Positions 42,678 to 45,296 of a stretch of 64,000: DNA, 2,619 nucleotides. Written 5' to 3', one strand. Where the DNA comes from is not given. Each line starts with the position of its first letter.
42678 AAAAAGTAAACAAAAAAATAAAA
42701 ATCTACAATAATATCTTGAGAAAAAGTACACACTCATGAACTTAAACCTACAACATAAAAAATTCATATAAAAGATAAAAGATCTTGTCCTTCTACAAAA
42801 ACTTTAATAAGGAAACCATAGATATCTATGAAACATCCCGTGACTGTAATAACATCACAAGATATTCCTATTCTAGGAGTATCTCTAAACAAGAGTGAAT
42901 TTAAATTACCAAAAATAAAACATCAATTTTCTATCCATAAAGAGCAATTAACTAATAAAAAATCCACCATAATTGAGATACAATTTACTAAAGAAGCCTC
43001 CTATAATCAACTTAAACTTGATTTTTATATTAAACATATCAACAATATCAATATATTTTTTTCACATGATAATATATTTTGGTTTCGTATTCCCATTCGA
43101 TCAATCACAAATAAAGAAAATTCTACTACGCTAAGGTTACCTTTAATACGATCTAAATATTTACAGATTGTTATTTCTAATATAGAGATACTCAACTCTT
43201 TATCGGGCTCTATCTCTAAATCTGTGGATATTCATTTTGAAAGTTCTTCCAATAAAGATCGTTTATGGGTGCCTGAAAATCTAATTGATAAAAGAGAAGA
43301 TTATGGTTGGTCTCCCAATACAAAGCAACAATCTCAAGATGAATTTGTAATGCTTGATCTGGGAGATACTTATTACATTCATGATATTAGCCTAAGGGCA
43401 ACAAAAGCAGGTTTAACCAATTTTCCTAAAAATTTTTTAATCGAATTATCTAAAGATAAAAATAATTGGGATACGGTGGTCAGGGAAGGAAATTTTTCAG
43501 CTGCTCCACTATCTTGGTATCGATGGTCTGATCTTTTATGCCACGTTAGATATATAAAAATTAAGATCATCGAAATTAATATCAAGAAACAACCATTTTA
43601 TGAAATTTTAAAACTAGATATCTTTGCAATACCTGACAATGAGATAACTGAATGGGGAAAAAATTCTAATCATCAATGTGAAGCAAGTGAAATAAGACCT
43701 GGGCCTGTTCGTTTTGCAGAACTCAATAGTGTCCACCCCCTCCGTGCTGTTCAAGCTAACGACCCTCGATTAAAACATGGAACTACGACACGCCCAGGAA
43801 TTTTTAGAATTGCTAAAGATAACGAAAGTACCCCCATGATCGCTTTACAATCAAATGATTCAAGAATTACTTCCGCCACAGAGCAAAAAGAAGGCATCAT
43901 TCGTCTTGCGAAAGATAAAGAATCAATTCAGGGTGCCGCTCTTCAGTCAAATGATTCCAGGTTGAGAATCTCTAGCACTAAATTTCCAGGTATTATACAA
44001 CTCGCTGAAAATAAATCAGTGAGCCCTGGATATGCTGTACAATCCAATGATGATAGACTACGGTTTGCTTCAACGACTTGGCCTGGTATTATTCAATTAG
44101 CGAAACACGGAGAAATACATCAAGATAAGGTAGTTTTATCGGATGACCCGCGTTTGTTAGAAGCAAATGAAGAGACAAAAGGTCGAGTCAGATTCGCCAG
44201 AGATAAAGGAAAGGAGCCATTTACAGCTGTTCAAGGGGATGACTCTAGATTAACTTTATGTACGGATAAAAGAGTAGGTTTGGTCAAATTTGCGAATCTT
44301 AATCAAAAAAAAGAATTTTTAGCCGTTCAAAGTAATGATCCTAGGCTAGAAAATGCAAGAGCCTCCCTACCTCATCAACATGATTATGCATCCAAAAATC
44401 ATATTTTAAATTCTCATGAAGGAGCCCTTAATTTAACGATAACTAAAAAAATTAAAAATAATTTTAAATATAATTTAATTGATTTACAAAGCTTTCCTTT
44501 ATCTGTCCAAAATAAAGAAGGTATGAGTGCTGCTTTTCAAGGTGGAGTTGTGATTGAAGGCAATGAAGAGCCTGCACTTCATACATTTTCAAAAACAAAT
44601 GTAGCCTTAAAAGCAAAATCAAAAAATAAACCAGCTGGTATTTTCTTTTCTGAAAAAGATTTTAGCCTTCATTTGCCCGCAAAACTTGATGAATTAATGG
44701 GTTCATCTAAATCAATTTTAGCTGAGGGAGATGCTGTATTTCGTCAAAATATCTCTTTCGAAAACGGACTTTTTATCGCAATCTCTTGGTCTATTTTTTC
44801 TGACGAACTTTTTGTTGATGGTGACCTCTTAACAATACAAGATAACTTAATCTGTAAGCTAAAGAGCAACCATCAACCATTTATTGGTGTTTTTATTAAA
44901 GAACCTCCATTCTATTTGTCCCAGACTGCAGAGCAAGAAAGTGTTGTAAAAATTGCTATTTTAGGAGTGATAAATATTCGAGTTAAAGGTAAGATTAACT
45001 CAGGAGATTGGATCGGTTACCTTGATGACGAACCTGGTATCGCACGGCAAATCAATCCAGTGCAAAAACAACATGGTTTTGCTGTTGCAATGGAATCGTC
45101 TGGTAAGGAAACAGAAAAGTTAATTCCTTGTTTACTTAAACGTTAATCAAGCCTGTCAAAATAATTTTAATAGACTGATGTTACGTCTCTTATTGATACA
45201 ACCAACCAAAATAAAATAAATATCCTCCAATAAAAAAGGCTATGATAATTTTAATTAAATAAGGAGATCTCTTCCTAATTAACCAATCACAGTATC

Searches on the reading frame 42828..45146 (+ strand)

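Call 24: search_protein_families(library=ncbifam, proteins=[window:42828-45146:+], max_evalue=0.00001)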
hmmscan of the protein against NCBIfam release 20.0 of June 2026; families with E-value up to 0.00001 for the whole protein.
window:42828-45146:+ (772 aa): 0 families

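Call 82: search_protein_families(library=pfam, proteins=[window:42828-45146:+], max_evalue=0.0001)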
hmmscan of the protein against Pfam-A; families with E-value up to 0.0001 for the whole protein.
window:42828-45146:+ (772 aa): 2 families
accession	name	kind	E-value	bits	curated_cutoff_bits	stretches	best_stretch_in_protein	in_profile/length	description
PF00754.31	F5_F8_type_C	-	4.2e-12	46.7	28.2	1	138-248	3-113/127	F5/8 type C domain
PF22633.2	F5_F8_type_C_2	-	3.1e-09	37.8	27.8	1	153-222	3-70/91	NedA-like, galactose-binding domain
